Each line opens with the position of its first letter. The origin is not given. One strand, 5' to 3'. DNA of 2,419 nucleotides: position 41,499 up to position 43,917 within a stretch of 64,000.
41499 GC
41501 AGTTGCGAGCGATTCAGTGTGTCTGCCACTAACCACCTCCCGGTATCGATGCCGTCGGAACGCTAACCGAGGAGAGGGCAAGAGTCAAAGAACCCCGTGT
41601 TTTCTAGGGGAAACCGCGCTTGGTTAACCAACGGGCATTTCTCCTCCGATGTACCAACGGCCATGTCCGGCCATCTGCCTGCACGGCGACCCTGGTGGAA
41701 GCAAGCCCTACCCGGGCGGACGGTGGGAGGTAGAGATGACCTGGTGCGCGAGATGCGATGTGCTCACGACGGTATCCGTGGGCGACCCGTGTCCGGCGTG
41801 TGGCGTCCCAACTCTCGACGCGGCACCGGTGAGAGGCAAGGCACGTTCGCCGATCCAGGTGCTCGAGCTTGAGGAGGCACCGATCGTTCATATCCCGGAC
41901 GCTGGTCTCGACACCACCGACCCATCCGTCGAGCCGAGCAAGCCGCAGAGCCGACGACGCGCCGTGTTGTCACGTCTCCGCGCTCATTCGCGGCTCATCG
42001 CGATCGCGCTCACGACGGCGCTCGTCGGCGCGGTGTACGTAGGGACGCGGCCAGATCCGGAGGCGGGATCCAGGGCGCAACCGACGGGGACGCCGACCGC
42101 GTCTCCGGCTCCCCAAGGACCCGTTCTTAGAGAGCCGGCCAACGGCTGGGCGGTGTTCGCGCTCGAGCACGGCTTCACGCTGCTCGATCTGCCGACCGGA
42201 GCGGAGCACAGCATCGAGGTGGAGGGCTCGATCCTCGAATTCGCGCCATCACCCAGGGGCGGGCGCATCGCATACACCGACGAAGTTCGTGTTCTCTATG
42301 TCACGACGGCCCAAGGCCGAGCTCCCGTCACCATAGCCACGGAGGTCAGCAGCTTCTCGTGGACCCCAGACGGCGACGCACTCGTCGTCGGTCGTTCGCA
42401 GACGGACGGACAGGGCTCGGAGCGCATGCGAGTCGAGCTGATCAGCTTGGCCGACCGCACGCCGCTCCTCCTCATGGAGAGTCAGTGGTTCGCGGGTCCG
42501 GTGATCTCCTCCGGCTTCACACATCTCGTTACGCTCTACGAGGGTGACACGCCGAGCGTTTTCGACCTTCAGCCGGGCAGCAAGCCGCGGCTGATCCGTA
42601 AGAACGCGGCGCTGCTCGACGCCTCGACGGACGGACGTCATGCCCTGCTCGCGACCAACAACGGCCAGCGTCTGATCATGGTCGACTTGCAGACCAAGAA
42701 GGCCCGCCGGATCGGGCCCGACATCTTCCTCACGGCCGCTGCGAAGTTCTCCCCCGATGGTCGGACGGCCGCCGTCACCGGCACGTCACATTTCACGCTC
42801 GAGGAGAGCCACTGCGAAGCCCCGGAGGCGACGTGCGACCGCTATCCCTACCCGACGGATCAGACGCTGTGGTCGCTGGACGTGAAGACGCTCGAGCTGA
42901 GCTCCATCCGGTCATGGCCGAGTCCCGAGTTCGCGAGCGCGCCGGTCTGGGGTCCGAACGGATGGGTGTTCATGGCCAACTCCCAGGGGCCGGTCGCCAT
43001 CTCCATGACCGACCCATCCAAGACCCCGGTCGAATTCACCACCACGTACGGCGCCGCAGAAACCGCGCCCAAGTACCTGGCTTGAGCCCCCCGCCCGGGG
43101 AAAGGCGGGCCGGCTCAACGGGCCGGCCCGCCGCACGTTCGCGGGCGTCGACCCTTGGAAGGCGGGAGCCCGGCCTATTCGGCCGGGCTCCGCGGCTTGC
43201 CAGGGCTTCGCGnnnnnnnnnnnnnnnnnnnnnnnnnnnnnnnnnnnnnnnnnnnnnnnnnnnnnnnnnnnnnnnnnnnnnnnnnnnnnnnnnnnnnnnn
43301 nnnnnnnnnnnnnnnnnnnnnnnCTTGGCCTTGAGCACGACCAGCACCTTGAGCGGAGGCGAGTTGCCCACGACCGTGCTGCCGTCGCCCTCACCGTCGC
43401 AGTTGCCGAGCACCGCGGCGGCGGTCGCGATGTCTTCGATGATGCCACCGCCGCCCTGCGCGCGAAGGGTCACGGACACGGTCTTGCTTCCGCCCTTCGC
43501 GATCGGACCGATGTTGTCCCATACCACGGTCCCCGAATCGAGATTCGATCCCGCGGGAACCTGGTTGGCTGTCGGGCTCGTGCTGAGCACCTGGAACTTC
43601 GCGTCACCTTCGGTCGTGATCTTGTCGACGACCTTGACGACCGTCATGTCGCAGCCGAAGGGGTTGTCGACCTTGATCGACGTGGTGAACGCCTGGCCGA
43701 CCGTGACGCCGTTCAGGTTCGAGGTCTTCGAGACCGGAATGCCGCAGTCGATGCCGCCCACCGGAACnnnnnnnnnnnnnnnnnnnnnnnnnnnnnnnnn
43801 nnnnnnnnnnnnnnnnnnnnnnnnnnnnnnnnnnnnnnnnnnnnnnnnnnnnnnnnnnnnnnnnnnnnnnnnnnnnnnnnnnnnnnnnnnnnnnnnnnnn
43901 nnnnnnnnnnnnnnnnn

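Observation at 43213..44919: Sortase-substrate surface protein (LPETG) with a DUF11-like domain, but no sortase in the window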

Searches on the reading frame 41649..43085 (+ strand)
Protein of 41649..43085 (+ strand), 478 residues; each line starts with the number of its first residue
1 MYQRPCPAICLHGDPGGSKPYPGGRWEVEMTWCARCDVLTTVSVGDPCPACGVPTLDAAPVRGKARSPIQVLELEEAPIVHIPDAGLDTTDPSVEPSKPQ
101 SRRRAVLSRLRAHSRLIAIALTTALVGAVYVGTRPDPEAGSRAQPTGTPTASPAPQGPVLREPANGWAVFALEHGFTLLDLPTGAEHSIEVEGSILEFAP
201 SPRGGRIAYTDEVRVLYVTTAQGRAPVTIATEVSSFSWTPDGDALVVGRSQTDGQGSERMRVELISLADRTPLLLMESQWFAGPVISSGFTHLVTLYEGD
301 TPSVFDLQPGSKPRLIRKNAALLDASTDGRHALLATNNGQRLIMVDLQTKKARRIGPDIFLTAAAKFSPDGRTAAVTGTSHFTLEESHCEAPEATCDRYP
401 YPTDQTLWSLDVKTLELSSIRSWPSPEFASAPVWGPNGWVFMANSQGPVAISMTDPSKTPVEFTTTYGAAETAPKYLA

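Call 3: search_protein_families(library=pfam, proteins=[window:41649-43085:+], max_evalue=1)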
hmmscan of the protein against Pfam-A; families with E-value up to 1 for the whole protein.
window:41649-43085:+ (478 aa): 7 families
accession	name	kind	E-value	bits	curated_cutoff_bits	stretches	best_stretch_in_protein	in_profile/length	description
PF25174.1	Beta-prop_THOC3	-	8.4e-05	22.1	305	1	187-252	83-151/272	THOC3 beta-propeller domain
PF16755.11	Beta-prop_NUP159_NUP214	-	0.0039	17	29.6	1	189-253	102-170/366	NUP159/214 beta propeller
PF08450.18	SGL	-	0.069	13.2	26.3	1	339-394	114-168/246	SMP-30/Gluconolactonase/LRE-like region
PF23335.1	Beta-prop_IFT80_2nd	-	0.073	12.2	27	1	185-246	157-221/287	IFT80 second beta-propeller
PF06474.18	LPAM_MltD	-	0.28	11.8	24.8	1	99-127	3-31/34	MltD lipid attachment motif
PF12894.13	ANAPC4_WD40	-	0.29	11.8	22.9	0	231-252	39-60/91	Anaphase-promoting complex subunit 4 WD40 domain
PF07676.18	PD40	-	0.51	10.8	20.9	0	235-246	13-24/38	WD40-like Beta Propeller Repeat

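Call 4: search_protein_families(library=ncbifam, proteins=[window:41649-43085:+], max_evalue=1)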
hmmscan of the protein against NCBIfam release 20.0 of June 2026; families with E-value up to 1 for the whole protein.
window:41649-43085:+ (478 aa): 1 family
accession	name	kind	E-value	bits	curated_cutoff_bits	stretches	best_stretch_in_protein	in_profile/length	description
TIGR02800.1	propeller_TolB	equivalog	0.00031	19.8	343.15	1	337-378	212-253/418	Tol-Pal system beta propeller repeat protein TolB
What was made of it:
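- On Sortase substrate (tripartite cell-wall sorting signal): No hit for the query at E <= 1 (calls 3, 4).
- Anchor HMMs do not match the query (calls 3, 4).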

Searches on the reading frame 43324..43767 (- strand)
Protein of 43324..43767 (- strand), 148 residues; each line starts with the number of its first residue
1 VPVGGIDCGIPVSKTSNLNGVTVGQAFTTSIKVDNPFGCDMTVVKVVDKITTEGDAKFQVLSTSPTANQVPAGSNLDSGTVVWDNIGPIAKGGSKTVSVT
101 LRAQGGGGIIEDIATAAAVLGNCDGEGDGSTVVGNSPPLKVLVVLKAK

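Call 37: search_solved_structures(query=window:43324-43767:-, max_evalue=10, show_alignments=5)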
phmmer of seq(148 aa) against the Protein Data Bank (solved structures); distinct sequences matched with E-value up to 10: 1.
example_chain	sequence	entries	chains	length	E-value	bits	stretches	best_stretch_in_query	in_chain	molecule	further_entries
9m5b_C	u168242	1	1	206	1.4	12.3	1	47-119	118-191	Low affinity immunoglobulin gamma Fc region receptor II-b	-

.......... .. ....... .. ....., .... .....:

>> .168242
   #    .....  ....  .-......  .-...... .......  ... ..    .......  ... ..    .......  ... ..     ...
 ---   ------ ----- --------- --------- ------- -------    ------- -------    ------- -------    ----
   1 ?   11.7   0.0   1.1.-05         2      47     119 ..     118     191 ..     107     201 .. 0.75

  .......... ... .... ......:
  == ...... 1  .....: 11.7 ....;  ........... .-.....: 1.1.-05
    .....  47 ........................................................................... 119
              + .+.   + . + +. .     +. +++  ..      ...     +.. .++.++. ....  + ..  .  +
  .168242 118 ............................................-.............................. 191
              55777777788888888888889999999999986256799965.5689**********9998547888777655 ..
